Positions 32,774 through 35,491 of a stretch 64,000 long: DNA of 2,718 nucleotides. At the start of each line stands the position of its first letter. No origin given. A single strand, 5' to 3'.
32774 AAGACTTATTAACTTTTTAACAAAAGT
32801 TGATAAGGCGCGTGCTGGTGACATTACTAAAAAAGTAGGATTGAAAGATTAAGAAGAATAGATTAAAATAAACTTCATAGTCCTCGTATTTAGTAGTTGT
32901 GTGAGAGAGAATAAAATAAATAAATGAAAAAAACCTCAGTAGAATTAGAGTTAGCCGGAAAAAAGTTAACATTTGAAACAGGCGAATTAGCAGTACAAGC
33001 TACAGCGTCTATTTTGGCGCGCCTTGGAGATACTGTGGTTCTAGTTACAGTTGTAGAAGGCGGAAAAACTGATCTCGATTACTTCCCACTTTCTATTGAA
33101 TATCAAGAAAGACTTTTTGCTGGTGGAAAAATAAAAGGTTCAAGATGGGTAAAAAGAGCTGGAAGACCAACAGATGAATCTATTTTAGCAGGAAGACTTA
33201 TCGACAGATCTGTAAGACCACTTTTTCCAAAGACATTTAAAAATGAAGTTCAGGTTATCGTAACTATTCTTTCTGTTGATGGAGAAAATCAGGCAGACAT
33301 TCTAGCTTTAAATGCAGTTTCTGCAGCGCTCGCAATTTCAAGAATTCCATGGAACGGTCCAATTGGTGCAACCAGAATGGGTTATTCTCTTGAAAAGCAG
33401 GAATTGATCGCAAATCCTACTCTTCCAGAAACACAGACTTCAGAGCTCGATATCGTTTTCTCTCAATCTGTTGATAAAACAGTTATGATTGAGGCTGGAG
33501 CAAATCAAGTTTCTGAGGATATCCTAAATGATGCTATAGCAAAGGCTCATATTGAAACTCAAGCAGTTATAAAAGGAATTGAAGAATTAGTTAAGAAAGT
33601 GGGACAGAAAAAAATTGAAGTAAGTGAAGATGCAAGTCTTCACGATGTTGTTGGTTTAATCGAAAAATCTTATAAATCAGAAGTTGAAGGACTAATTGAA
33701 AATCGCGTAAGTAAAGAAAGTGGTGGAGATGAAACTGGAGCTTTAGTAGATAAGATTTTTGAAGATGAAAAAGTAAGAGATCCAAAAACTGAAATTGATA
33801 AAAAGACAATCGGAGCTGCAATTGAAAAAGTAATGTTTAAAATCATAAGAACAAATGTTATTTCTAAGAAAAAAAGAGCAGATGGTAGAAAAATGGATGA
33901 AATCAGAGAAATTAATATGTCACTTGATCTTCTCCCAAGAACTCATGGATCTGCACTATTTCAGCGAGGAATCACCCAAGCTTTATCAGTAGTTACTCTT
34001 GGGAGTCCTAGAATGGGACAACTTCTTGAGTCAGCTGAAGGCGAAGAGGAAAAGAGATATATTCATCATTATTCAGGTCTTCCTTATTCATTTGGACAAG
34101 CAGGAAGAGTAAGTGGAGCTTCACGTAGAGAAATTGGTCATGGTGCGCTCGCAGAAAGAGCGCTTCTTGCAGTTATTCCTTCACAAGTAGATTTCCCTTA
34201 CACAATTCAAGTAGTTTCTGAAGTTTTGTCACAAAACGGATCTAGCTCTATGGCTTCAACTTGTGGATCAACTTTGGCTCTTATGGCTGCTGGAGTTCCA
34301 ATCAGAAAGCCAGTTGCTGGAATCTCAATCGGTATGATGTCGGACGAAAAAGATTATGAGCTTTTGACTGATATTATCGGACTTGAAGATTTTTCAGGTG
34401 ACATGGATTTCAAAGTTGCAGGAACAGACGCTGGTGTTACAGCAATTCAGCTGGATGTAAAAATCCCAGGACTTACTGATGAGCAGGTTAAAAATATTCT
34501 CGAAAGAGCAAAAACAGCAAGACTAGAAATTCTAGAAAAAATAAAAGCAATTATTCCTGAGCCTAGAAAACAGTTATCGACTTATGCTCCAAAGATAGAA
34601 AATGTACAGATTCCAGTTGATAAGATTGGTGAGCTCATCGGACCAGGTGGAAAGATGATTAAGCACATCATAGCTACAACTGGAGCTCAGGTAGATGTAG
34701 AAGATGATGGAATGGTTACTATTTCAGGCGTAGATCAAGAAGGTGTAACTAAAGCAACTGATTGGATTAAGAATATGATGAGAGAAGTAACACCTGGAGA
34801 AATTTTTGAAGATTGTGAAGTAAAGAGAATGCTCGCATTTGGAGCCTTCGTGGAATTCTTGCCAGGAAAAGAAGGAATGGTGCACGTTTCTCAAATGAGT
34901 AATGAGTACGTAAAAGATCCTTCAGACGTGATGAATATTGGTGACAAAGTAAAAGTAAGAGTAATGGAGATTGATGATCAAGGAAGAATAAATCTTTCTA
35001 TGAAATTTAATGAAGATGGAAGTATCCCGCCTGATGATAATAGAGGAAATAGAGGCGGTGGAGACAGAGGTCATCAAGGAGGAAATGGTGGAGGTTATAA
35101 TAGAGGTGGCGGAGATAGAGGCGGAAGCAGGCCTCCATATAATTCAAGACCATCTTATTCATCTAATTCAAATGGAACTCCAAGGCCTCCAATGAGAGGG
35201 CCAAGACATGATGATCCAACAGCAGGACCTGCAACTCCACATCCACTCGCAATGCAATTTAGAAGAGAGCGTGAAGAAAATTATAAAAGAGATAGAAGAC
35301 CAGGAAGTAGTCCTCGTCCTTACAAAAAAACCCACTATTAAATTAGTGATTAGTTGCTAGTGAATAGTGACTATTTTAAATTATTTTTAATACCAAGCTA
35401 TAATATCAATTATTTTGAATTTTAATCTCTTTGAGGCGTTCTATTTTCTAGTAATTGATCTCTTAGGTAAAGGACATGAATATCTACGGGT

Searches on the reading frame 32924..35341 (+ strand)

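Call 48: search_protein_families(library=pfam, proteins=[window:32924-35341:+], max_evalue=0.00001)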
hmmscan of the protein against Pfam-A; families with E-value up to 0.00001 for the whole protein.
window:32924-35341:+ (805 aa): 4 families
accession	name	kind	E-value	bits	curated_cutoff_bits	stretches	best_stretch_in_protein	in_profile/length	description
PF01138.27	RNase_PH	-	4.7e-50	169.8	25.5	2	13-142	3-130/130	3' exoribonuclease family, domain 1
PF00575.29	S1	-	8.1e-16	58.6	22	1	631-694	10-74/74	S1 RNA binding domain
PF03725.20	RNase_PH_C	-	7.1e-15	55.2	20.8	1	145-209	1-65/67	3' exoribonuclease family, domain 2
PF00013.35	KH_1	-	7.4e-14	51.7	21.5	1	559-616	2-65/66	KH domain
